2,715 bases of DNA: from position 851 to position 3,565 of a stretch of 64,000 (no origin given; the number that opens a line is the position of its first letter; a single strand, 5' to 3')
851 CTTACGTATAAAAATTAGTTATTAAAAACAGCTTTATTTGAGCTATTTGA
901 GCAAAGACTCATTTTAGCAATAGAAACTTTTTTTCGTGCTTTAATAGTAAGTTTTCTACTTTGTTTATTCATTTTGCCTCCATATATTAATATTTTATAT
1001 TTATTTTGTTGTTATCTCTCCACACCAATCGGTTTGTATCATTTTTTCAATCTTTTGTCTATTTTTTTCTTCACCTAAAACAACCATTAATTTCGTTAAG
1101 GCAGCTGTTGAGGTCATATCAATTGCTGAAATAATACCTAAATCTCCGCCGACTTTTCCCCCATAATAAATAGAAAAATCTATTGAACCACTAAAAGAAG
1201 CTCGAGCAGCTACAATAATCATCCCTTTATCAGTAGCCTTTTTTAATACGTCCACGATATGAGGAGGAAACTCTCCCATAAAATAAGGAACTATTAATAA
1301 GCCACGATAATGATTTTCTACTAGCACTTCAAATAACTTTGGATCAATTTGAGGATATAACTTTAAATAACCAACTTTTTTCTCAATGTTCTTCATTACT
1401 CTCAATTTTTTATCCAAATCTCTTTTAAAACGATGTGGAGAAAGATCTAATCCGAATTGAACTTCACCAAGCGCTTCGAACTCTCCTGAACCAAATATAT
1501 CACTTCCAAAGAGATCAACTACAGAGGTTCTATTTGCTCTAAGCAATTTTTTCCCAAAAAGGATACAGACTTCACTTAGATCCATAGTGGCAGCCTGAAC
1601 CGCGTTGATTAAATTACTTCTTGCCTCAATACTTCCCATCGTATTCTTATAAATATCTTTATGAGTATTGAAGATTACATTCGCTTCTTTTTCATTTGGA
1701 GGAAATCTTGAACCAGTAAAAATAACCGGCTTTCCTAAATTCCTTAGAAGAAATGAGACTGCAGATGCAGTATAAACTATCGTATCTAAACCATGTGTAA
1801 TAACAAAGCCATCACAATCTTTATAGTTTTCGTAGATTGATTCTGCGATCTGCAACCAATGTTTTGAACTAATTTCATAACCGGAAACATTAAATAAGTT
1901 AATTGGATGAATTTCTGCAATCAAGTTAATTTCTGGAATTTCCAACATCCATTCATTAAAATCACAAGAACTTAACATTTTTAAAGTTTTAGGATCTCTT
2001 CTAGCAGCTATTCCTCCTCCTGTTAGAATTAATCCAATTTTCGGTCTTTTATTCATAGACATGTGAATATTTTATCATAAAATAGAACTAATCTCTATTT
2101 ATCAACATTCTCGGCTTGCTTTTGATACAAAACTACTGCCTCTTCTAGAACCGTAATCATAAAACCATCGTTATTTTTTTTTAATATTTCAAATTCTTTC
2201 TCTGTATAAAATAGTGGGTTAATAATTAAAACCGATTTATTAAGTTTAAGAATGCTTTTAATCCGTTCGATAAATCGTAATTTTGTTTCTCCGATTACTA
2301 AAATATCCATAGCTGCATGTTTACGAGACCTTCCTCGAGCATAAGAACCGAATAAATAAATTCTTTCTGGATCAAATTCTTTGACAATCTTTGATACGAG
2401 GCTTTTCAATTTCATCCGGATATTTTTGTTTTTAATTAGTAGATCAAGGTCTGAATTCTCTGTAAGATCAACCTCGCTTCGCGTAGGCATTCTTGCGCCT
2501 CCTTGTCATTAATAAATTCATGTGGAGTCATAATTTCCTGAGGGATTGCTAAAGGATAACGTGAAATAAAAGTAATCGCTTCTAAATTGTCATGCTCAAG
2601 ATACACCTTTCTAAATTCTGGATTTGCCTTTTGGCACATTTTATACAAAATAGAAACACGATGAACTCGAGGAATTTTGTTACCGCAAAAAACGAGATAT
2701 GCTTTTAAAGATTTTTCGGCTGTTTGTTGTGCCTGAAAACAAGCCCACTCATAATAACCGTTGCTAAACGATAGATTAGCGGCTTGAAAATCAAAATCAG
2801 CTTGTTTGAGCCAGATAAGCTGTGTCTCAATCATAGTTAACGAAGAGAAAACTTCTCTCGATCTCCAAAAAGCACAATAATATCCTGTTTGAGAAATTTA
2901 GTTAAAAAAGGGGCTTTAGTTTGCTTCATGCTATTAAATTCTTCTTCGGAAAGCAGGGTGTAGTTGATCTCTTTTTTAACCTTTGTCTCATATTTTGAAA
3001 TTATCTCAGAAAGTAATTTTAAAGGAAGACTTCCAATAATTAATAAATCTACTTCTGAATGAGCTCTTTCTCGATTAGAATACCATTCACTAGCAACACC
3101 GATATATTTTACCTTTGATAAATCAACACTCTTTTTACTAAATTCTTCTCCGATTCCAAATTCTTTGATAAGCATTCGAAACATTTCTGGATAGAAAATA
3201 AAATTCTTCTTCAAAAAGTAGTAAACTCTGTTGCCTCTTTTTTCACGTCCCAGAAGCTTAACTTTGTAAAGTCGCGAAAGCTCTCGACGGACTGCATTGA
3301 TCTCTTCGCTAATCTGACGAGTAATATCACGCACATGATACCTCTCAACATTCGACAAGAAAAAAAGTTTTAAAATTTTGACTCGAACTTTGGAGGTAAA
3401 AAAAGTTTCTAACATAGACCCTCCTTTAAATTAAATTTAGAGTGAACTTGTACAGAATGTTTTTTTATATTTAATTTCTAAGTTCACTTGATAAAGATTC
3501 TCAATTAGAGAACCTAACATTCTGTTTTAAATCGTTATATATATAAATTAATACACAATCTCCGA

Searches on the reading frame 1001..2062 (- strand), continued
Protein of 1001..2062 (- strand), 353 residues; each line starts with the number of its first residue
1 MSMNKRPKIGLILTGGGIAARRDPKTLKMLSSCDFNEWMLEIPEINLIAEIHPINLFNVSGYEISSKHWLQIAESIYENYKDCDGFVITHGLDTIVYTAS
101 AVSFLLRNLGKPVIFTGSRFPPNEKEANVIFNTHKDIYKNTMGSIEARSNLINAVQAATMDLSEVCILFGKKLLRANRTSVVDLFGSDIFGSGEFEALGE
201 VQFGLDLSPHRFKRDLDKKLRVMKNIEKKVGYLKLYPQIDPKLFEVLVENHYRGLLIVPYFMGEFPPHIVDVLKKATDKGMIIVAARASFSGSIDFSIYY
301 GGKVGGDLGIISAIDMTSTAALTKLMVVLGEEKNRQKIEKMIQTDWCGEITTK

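Call 79: search_protein_families(library=ncbifam, proteins=[P0034, P0035, P0036, P0037, P0038, P0039, P0041, P0051, P0055, P0074], max_evalue=1e-20)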
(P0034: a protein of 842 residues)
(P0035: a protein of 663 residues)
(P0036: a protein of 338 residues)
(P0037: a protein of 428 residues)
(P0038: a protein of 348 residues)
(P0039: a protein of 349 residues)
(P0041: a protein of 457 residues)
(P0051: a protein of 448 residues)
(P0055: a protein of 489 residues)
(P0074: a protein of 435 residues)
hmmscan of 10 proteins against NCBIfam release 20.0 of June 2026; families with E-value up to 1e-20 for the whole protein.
P0034 (842 aa): 33 families (the best 25 are shown)
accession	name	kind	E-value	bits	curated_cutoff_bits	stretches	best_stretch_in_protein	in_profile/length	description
TIGR04545.1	rSAM_ahbD_hemeb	equivalog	7.8e-56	189.9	500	1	117-311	2-199/339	heme b synthase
TIGR04055.1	rSAM_NirJ2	equivalog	3.7e-54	184.4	500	1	119-312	4-199/326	putative heme d1 biosynthesis radical SAM protein NirJ2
NF045574.1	sacti_mat_StsB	exception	2.9e-51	174.8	625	1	111-415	92-418/466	StsB family radical SAM/SPASM domain sactipeptide maturase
TIGR04051.1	rSAM_NirJ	equivalog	7.6e-50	169.9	515.45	1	117-298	4-189/354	heme d1 biosynthesis radical SAM protein NirJ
TIGR04347.1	pseudo_SAM_Halo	equivalog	3.5e-49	168.1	525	1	117-286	40-212/390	TIGR04347 family pseudo-SAM/SPASM protein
TIGR04053.2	TIGR04053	equivalog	2.1e-47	162.1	395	1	114-295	7-195/366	TIGR04053 family radical SAM/SPASM domain-containing protein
TIGR04250.1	SCM_rSAM_ScmE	equivalog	1.7e-45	155.5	400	0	119-310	7-203/358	SynChlorMet cassette radical SAM/SPASM protein ScmE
TIGR04546.1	rSAM_ahbC_deAc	equivalog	7.8e-44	150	650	1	117-297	41-224/390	12,18-didecarboxysiroheme deacetylase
TIGR04303.1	GeoRSP_rSAM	equivalog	1.8e-43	149.4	400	1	118-315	8-206/325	GeoRSP system radical SAM/SPASM protein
TIGR04054.1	rSAM_NirJ1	equivalog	2e-43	148.5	650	1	117-311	38-234/387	putative heme d1 biosynthesis radical SAM protein NirJ1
TIGR03962.1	mycofact_rSAM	equivalog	3.1e-42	145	265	0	118-283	15-183/339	mycofactocin radical SAM maturase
TIGR04340.1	rSAM_ACGX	hypoth_equivalog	7.7e-42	143.7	400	0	115-312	3-204/341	radical SAM/SPASM domain protein, ACGX system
TIGR02109.1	PQQ_syn_pqqE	equivalog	1e-41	143.1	381.35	1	116-279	8-175/358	pyrroloquinoline quinone biosynthesis protein PqqE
NF050035.1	rSAM_WgK_link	exception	1.6e-41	142.5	650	0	113-283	9-181/367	radical SAM/SPASM peptide maturase WgkB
NF012164.0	AlbA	equivalog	2.2e-41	141.7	850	1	115-393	113-412/442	subtilosin maturase AlbA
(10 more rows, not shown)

P0035 (663 aa): 56 families (the best 25 are shown)
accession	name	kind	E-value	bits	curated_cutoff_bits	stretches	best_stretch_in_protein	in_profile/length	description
TIGR04545.1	rSAM_ahbD_hemeb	equivalog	1.2e-127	426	500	2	348-658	2-335/339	heme b synthase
TIGR04055.1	rSAM_NirJ2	equivalog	2.3e-119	398.7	500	2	348-658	2-322/326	putative heme d1 biosynthesis radical SAM protein NirJ2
TIGR04053.2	TIGR04053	equivalog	2.9e-114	382.1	395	3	347-547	9-214/366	TIGR04053 family radical SAM/SPASM domain-containing protein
TIGR04303.1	GeoRSP_rSAM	equivalog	8.5e-99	331.2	400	2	18-336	7-325/325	GeoRSP system radical SAM/SPASM protein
TIGR04051.1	rSAM_NirJ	equivalog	3.7e-91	305.7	515.45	2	21-336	7-347/354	heme d1 biosynthesis radical SAM protein NirJ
TIGR04054.1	rSAM_NirJ1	equivalog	7.6e-89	298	650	2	349-512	39-203/387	putative heme d1 biosynthesis radical SAM protein NirJ1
TIGR03962.1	mycofact_rSAM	equivalog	1.8e-87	293.7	265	2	341-658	8-331/339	mycofactocin radical SAM maturase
NF050035.1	rSAM_WgK_link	exception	1.6e-84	284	650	2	349-539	12-205/367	radical SAM/SPASM peptide maturase WgkB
TIGR04546.1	rSAM_ahbC_deAc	equivalog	3e-79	266.6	650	2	349-524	42-219/390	12,18-didecarboxysiroheme deacetylase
TIGR04347.1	pseudo_SAM_Halo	equivalog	6.7e-76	256.1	525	2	349-511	41-204/390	TIGR04347 family pseudo-SAM/SPASM protein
TIGR04340.1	rSAM_ACGX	hypoth_equivalog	1.8e-73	247.7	400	2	21-338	8-340/341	radical SAM/SPASM domain protein, ACGX system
NF045574.1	sacti_mat_StsB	exception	4.9e-70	236.7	625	2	345-651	95-406/466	StsB family radical SAM/SPASM domain sactipeptide maturase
TIGR02109.1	PQQ_syn_pqqE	equivalog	1.6e-65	221.4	381.35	2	344-659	6-331/358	pyrroloquinoline quinone biosynthesis protein PqqE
TIGR04250.1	SCM_rSAM_ScmE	equivalog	1.6e-62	211.5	400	2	351-656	8-343/358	SynChlorMet cassette radical SAM/SPASM protein ScmE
NF041298.1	rSAM_mat_DynA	equivalog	1.1e-59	202.2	450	2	353-661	8-342/356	dynobactin maturation radical SAM/SPASM protein DynA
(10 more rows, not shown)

P0036 (338 aa): 21 families
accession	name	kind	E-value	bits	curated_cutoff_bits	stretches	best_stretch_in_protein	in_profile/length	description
TIGR04545.1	rSAM_ahbD_hemeb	equivalog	4.5e-46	157.8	500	1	22-217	3-204/339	heme b synthase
TIGR04055.1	rSAM_NirJ2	equivalog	9.3e-45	153.6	500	1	22-183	3-167/326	putative heme d1 biosynthesis radical SAM protein NirJ2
TIGR03962.1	mycofact_rSAM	equivalog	1.7e-40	139.2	265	1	10-182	3-178/339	mycofactocin radical SAM maturase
TIGR04053.2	TIGR04053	equivalog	1.7e-38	132.8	395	1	16-182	5-178/366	TIGR04053 family radical SAM/SPASM domain-containing protein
NF045574.1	sacti_mat_StsB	exception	4.2e-37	128.1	625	1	23-326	100-416/466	StsB family radical SAM/SPASM domain sactipeptide maturase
NF050035.1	rSAM_WgK_link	exception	2.4e-36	125.5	650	1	17-184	7-178/367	radical SAM/SPASM peptide maturase WgkB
TIGR04051.1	rSAM_NirJ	equivalog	7.5e-36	123.8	515.45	1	23-182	6-168/354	heme d1 biosynthesis radical SAM protein NirJ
TIGR04054.1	rSAM_NirJ1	equivalog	1.2e-34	119.6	650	1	22-179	39-199/387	putative heme d1 biosynthesis radical SAM protein NirJ1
TIGR04546.1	rSAM_ahbC_deAc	equivalog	2.6e-34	118.7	650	1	22-180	42-203/390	12,18-didecarboxysiroheme deacetylase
TIGR04303.1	GeoRSP_rSAM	equivalog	8.6e-34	117.6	400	1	18-183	4-170/325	GeoRSP system radical SAM/SPASM protein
NF012164.0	AlbA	equivalog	9.1e-33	113.3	850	1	12-306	106-412/442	subtilosin maturase AlbA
TIGR04250.1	SCM_rSAM_ScmE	equivalog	1.8e-32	112.6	400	1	23-177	7-165/358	SynChlorMet cassette radical SAM/SPASM protein ScmE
TIGR03961.1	rSAM_PTO1314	hypoth_equivalog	1.1e-29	103.8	306.05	1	12-262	16-271/332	PTO1314 family radical SAM protein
TIGR04347.1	pseudo_SAM_Halo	equivalog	3.6e-29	102.2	525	1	21-182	40-204/390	TIGR04347 family pseudo-SAM/SPASM protein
TIGR02109.1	PQQ_syn_pqqE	equivalog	2e-28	99.4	381.35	1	16-181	4-173/358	pyrroloquinoline quinone biosynthesis protein PqqE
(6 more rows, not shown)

P0037 (428 aa): 0 families

P0038 (348 aa): 18 families
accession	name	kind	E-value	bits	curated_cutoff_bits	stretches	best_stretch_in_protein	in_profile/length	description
TIGR04545.1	rSAM_ahbD_hemeb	equivalog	1.8e-42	146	500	1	25-192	5-175/339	heme b synthase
NF050035.1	rSAM_WgK_link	exception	2.3e-38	132.1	650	1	19-197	8-189/367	radical SAM/SPASM peptide maturase WgkB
TIGR03962.1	mycofact_rSAM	equivalog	5.8e-37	127.6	265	1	17-307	9-310/339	mycofactocin radical SAM maturase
TIGR04055.1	rSAM_NirJ2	equivalog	1.3e-36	126.8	500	1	27-185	7-167/326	putative heme d1 biosynthesis radical SAM protein NirJ2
TIGR04053.2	TIGR04053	equivalog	2.7e-33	115.7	395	1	17-185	5-179/366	TIGR04053 family radical SAM/SPASM domain-containing protein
TIGR02109.1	PQQ_syn_pqqE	equivalog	5.2e-33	114.5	381.35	1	17-183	4-173/358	pyrroloquinoline quinone biosynthesis protein PqqE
NF045574.1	sacti_mat_StsB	exception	1.8e-32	112.8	625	1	25-337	101-423/466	StsB family radical SAM/SPASM domain sactipeptide maturase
NF012164.0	AlbA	equivalog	2.2e-30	105.5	850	1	18-320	111-421/442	subtilosin maturase AlbA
TIGR04051.1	rSAM_NirJ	equivalog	6e-30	104.4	515.45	1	25-184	7-168/354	heme d1 biosynthesis radical SAM protein NirJ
TIGR04250.1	SCM_rSAM_ScmE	equivalog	1.4e-29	103.1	400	1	24-178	7-164/358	SynChlorMet cassette radical SAM/SPASM protein ScmE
TIGR04546.1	rSAM_ahbC_deAc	equivalog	2.9e-29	102.1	650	1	24-184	43-205/390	12,18-didecarboxysiroheme deacetylase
TIGR04054.1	rSAM_NirJ1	equivalog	3.2e-28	98.4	650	1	25-180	41-198/387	putative heme d1 biosynthesis radical SAM protein NirJ1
TIGR04303.1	GeoRSP_rSAM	equivalog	2.2e-27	96.5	400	1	19-185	4-170/325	GeoRSP system radical SAM/SPASM protein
TIGR04347.1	pseudo_SAM_Halo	equivalog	3.8e-25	89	525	1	24-185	42-205/390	TIGR04347 family pseudo-SAM/SPASM protein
TIGR04251.1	SCM_rSAM_ScmF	equivalog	6.8e-25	88.2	400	1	25-213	9-204/353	SynChlorMet cassette radical SAM/SPASM protein ScmF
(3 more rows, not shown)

P0039 (349 aa): 26 families (the best 25 are shown)
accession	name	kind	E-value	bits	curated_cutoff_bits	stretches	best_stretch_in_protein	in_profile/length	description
TIGR04545.1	rSAM_ahbD_hemeb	equivalog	3.6e-56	191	500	1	16-180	4-168/339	heme b synthase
TIGR04053.2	TIGR04053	equivalog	5e-51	174.1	395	1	8-180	4-179/366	TIGR04053 family radical SAM/SPASM domain-containing protein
TIGR04055.1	rSAM_NirJ2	equivalog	1.3e-46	159.6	500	1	18-318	6-316/326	putative heme d1 biosynthesis radical SAM protein NirJ2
NF050035.1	rSAM_WgK_link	exception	6.2e-44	150.5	650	1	10-183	7-180/367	radical SAM/SPASM peptide maturase WgkB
TIGR03962.1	mycofact_rSAM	equivalog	1.7e-41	142.5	265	1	10-312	10-319/339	mycofactocin radical SAM maturase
TIGR04051.1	rSAM_NirJ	equivalog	3.9e-40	137.9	515.45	1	11-191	2-181/354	heme d1 biosynthesis radical SAM protein NirJ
TIGR04546.1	rSAM_ahbC_deAc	equivalog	4.4e-40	137.7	650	1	5-191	33-218/390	12,18-didecarboxysiroheme deacetylase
TIGR04054.1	rSAM_NirJ1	equivalog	6.5e-40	136.9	650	1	6-205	31-227/387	putative heme d1 biosynthesis radical SAM protein NirJ1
NF045574.1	sacti_mat_StsB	exception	6.3e-39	134.1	625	1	12-316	96-405/466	StsB family radical SAM/SPASM domain sactipeptide maturase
TIGR02109.1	PQQ_syn_pqqE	equivalog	8.8e-36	123.6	381.35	1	10-180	5-175/358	pyrroloquinoline quinone biosynthesis protein PqqE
TIGR04347.1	pseudo_SAM_Halo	equivalog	9.7e-35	120.6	525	1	8-180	35-205/390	TIGR04347 family pseudo-SAM/SPASM protein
TIGR04250.1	SCM_rSAM_ScmE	equivalog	6e-34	117.5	400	1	15-175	6-166/358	SynChlorMet cassette radical SAM/SPASM protein ScmE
TIGR04340.1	rSAM_ACGX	hypoth_equivalog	9.7e-34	117.1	400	0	17-180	8-175/341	radical SAM/SPASM domain protein, ACGX system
TIGR04251.1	SCM_rSAM_ScmF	equivalog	1.3e-33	116.9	400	1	15-178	7-173/353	SynChlorMet cassette radical SAM/SPASM protein ScmF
TIGR04133.1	rSAM_w_lipo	hypoth_equivalog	3e-31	108.6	425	1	6-320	18-344/350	TIGR04133 family radical SAM/SPASM protein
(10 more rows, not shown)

P0041 (457 aa): 21 families
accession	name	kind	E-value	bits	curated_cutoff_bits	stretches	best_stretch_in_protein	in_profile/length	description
TIGR04545.1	rSAM_ahbD_hemeb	equivalog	2.8e-44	151.9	500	1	126-293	5-173/339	heme b synthase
TIGR03962.1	mycofact_rSAM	equivalog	1.1e-38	133.3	265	1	119-407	10-310/339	mycofactocin radical SAM maturase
TIGR04055.1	rSAM_NirJ2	equivalog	2.3e-37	129.2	500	1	130-291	9-170/326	putative heme d1 biosynthesis radical SAM protein NirJ2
NF050035.1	rSAM_WgK_link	exception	4.7e-35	121.3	650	1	119-289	7-178/367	radical SAM/SPASM peptide maturase WgkB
NF012164.0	AlbA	equivalog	6.8e-35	120.3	850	1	118-418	110-420/442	subtilosin maturase AlbA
TIGR04053.2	TIGR04053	equivalog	1.7e-33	116.4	395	1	120-290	7-181/366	TIGR04053 family radical SAM/SPASM domain-containing protein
TIGR04347.1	pseudo_SAM_Halo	equivalog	8.5e-31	107.6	525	1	126-294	43-211/390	TIGR04347 family pseudo-SAM/SPASM protein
TIGR04051.1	rSAM_NirJ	equivalog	2.5e-30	105.7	515.45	1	125-291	6-172/354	heme d1 biosynthesis radical SAM protein NirJ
TIGR04546.1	rSAM_ahbC_deAc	equivalog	6.6e-30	104.2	650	1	126-295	44-213/390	12,18-didecarboxysiroheme deacetylase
TIGR04303.1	GeoRSP_rSAM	equivalog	6.7e-30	104.8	400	1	129-406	13-302/325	GeoRSP system radical SAM/SPASM protein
TIGR04054.1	rSAM_NirJ1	equivalog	1.5e-29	102.9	650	1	114-290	29-205/387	putative heme d1 biosynthesis radical SAM protein NirJ1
TIGR02109.1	PQQ_syn_pqqE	equivalog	5.2e-28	98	381.35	1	119-287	5-174/358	pyrroloquinoline quinone biosynthesis protein PqqE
TIGR04250.1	SCM_rSAM_ScmE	equivalog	8.7e-28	97.2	400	1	123-281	5-164/358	SynChlorMet cassette radical SAM/SPASM protein ScmE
NF045574.1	sacti_mat_StsB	exception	3.2e-25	88.9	625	1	131-401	106-386/466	StsB family radical SAM/SPASM domain sactipeptide maturase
TIGR03913.1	rad_SAM_trio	equivalog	1.1e-24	86.7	591.75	1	115-289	13-186/477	GDL motif peptide-associated radical SAM/SPASM maturase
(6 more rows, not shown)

P0051 (448 aa): 16 families
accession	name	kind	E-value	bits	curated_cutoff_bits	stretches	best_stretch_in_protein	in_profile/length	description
TIGR04545.1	rSAM_ahbD_hemeb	equivalog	3e-40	138.7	500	1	128-317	5-196/339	heme b synthase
TIGR03962.1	mycofact_rSAM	equivalog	6.9e-39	134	265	1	127-436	16-334/339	mycofactocin radical SAM maturase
NF050035.1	rSAM_WgK_link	exception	6e-38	130.8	650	1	127-321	13-209/367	radical SAM/SPASM peptide maturase WgkB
TIGR04055.1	rSAM_NirJ2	equivalog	2.7e-37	129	500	1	130-434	7-323/326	putative heme d1 biosynthesis radical SAM protein NirJ2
TIGR04053.2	TIGR04053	equivalog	2e-36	126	395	1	124-300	9-189/366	TIGR04053 family radical SAM/SPASM domain-containing protein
TIGR02109.1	PQQ_syn_pqqE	equivalog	4.8e-35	121.1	381.35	1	124-290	8-175/358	pyrroloquinoline quinone biosynthesis protein PqqE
TIGR04250.1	SCM_rSAM_ScmE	equivalog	8e-35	120.4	400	1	127-284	7-165/358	SynChlorMet cassette radical SAM/SPASM protein ScmE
TIGR04303.1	GeoRSP_rSAM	equivalog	4.5e-34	118.5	400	0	130-287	12-167/325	GeoRSP system radical SAM/SPASM protein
TIGR04051.1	rSAM_NirJ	equivalog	9.3e-33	113.6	515.45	1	128-286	7-165/354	heme d1 biosynthesis radical SAM protein NirJ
NF045574.1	sacti_mat_StsB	exception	1.1e-27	97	625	1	121-411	94-391/466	StsB family radical SAM/SPASM domain sactipeptide maturase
TIGR04347.1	pseudo_SAM_Halo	equivalog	2.6e-25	89.5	525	1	114-288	29-203/390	TIGR04347 family pseudo-SAM/SPASM protein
TIGR04546.1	rSAM_ahbC_deAc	equivalog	1.3e-24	86.7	650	1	126-277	42-193/390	12,18-didecarboxysiroheme deacetylase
TIGR04054.1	rSAM_NirJ1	equivalog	2.3e-24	85.7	650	1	128-283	41-196/387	putative heme d1 biosynthesis radical SAM protein NirJ1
NF012164.0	AlbA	equivalog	6.1e-23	80.9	850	1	123-419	113-413/442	subtilosin maturase AlbA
TIGR04133.1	rSAM_w_lipo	hypoth_equivalog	2.4e-22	79.3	425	1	113-411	14-327/350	TIGR04133 family radical SAM/SPASM protein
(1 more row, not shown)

P0055 (489 aa): 10 families
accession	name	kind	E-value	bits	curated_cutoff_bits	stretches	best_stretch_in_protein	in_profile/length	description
TIGR04545.1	rSAM_ahbD_hemeb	equivalog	1.4e-30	106.9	500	1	160-338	3-180/339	heme b synthase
TIGR04055.1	rSAM_NirJ2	equivalog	2.4e-26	93.1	500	1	160-469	3-319/326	putative heme d1 biosynthesis radical SAM protein NirJ2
TIGR04251.1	SCM_rSAM_ScmF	equivalog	2.6e-26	92.8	400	1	156-344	3-193/353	SynChlorMet cassette radical SAM/SPASM protein ScmF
TIGR04051.1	rSAM_NirJ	equivalog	4.3e-23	81.8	515.45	1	160-324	5-168/354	heme d1 biosynthesis radical SAM protein NirJ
TIGR03962.1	mycofact_rSAM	equivalog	6.9e-23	81.4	265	1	159-426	14-288/339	mycofactocin radical SAM maturase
TIGR04053.2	TIGR04053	equivalog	4.7e-22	78.7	395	1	159-348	10-201/366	TIGR04053 family radical SAM/SPASM domain-containing protein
TIGR04546.1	rSAM_ahbC_deAc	equivalog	7e-22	77.7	650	0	159-319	41-200/390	12,18-didecarboxysiroheme deacetylase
NF012164.0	AlbA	equivalog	4.1e-21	74.9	850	1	161-477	117-431/442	subtilosin maturase AlbA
TIGR04317.1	W_rSAM_matur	equivalog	7.3e-21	74.7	380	0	157-335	4-187/349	tungsten cofactor oxidoreductase radical SAM maturase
TIGR04133.1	rSAM_w_lipo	hypoth_equivalog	7.3e-21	74.5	425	0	139-478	6-349/350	TIGR04133 family radical SAM/SPASM protein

P0074 (435 aa): 16 families
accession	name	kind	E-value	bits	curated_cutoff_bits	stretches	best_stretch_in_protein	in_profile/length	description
TIGR04055.1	rSAM_NirJ2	equivalog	4.3e-36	125.1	500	1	120-423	5-324/326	putative heme d1 biosynthesis radical SAM protein NirJ2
TIGR04250.1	SCM_rSAM_ScmE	equivalog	6.9e-35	120.6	400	1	119-288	7-178/358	SynChlorMet cassette radical SAM/SPASM protein ScmE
TIGR04545.1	rSAM_ahbD_hemeb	equivalog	1.4e-33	116.8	500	1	118-305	3-194/339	heme b synthase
TIGR04053.2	TIGR04053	equivalog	2.3e-31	109.3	395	1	117-280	10-178/366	TIGR04053 family radical SAM/SPASM domain-containing protein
TIGR03962.1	mycofact_rSAM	equivalog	4.8e-31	108.2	265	1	118-423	15-333/339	mycofactocin radical SAM maturase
TIGR04051.1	rSAM_NirJ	equivalog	4.2e-28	98.3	515.45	1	117-287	4-175/354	heme d1 biosynthesis radical SAM protein NirJ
TIGR02109.1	PQQ_syn_pqqE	equivalog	3.8e-27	95.1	381.35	1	116-279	8-173/358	pyrroloquinoline quinone biosynthesis protein PqqE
NF050035.1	rSAM_WgK_link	exception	1.5e-26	93.3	650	0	120-325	14-220/367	radical SAM/SPASM peptide maturase WgkB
TIGR04054.1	rSAM_NirJ1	equivalog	7.5e-24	84.1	650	1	117-280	38-202/387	putative heme d1 biosynthesis radical SAM protein NirJ1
TIGR04340.1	rSAM_ACGX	hypoth_equivalog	3.4e-23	82.4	400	0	315-414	232-331/341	radical SAM/SPASM domain protein, ACGX system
NF012164.0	AlbA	equivalog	6.4e-23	80.9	850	1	73-416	74-424/442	subtilosin maturase AlbA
TIGR04546.1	rSAM_ahbC_deAc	equivalog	7.6e-23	80.9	650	1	117-281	41-206/390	12,18-didecarboxysiroheme deacetylase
TIGR04303.1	GeoRSP_rSAM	equivalog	1.1e-22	81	400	1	121-415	11-319/325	GeoRSP system radical SAM/SPASM protein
TIGR03913.1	rad_SAM_trio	equivalog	2.1e-22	79.2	591.75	0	106-304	10-207/477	GDL motif peptide-associated radical SAM/SPASM maturase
NF045574.1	sacti_mat_StsB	exception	1e-21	77.3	625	0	109-276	90-257/466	StsB family radical SAM/SPASM domain sactipeptide maturase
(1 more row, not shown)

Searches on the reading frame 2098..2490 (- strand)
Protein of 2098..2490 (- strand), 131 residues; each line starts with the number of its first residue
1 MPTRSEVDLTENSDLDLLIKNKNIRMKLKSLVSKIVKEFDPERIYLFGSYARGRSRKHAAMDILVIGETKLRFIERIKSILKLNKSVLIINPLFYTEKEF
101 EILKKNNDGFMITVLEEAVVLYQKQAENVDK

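Call 6: search_protein_families(library=pfam, proteins=[window:2098-2490:-], max_evalue=0.1)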
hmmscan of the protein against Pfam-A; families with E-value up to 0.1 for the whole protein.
window:2098-2490:- (131 aa): 5 families
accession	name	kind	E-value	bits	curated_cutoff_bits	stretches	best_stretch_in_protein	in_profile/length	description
PF18765.7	Polbeta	-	7.1e-12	45.8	26.9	1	34-125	6-91/93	Polymerase beta, Nucleotidyltransferase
PF01909.29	NTP_transf_2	-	1.2e-09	38.8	21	1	32-108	4-80/93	Nucleotidyltransferase domain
PF22600.2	MTPAP-like_central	-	0.0057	17.2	27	1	23-70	20-68/139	Poly(A) RNA polymerase, mitochondrial-like, central palm domain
PF05796.17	Chordopox_G2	-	0.022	14.6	25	1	9-90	96-175/215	Chordopoxvirus protein G2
PF20697.3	NTase-conflict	-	0.052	13.4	24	0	33-87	7-66/259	Pol beta superfamily nucleotidyltransferase in conflict systems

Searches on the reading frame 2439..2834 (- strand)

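Call 6: search_protein_families(library=pfam, proteins=[window:2439-2834:-], max_evalue=0.1)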
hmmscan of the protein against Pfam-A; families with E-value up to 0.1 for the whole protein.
window:2439-2834:- (132 aa): 2 families
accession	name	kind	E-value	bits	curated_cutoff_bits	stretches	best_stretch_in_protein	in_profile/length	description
PF05168.19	HEPN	-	1.9e-25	89.8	22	1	8-127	4-114/117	HEPN domain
PF18728.6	HEPN_AbiV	-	0.099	13.2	27.1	0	16-49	17-50/155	AbiV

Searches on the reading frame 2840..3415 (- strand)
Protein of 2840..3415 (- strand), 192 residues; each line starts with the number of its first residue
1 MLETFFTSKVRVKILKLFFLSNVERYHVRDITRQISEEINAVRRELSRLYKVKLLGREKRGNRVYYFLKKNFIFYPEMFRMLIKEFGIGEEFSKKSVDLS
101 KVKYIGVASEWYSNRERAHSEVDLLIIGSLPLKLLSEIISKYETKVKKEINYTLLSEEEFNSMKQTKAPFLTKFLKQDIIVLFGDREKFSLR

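Call 6: search_protein_families(library=pfam, proteins=[window:2840-3415:-], max_evalue=0.1)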
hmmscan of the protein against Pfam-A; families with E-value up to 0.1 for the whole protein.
window:2840-3415:- (192 aa): 1 family
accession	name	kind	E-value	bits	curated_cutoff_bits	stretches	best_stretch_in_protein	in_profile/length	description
PF07848.18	PaaX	-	0.02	15.5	24.8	1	40-68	38-66/70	PaaX-like protein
